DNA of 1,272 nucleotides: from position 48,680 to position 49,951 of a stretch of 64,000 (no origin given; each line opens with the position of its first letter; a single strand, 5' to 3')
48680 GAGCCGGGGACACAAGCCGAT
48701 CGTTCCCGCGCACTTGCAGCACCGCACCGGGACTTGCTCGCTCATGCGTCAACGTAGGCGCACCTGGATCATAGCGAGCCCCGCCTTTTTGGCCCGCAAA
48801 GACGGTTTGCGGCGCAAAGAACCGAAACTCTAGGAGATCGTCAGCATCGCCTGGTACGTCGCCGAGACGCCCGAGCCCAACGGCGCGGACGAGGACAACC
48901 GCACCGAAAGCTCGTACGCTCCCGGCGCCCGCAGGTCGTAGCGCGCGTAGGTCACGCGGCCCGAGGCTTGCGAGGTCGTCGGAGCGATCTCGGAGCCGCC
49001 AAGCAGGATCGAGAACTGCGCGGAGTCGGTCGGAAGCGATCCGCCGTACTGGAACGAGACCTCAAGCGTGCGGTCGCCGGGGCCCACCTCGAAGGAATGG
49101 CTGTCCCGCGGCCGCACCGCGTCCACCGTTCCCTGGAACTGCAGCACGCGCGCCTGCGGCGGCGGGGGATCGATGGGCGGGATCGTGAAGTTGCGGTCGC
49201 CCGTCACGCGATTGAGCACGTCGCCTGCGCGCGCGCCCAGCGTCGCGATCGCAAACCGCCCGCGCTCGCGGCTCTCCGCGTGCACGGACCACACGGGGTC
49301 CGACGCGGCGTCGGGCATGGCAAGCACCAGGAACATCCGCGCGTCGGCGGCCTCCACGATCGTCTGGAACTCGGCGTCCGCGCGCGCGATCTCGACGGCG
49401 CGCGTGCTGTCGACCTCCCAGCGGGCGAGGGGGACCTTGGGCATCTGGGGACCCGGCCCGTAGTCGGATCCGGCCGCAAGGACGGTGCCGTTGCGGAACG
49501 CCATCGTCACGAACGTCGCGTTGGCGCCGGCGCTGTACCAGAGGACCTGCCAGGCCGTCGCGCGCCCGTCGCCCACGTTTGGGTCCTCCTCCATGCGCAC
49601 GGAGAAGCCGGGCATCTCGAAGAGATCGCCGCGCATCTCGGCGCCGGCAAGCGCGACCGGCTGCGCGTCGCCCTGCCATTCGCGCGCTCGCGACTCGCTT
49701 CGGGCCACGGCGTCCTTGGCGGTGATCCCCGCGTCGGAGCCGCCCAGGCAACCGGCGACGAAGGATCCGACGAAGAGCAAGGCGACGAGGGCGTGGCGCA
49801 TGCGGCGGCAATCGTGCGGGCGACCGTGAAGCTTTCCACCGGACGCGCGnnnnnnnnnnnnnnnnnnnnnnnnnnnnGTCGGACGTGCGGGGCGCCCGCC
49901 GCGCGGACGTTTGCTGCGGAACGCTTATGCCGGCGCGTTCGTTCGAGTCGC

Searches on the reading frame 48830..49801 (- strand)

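Call 17: search_protein_families(library=ncbifam, proteins=[window:48830-49801:-], max_evalue=0.01)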
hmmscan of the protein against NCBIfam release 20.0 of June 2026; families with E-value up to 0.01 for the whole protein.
window:48830-49801:- (323 aa): 1 family
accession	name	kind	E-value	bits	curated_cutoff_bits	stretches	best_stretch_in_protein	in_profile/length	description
NF052250.1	PA0061_lipo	subfamily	0.005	17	55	0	225-255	44-74/136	PA0061/PA0062 family lipoprotein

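Call 49: search_protein_families(library=pfam, proteins=[window:48830-49801:-], max_evalue=0.001)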
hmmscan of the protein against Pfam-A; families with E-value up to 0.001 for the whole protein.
window:48830-49801:- (323 aa): 0 families
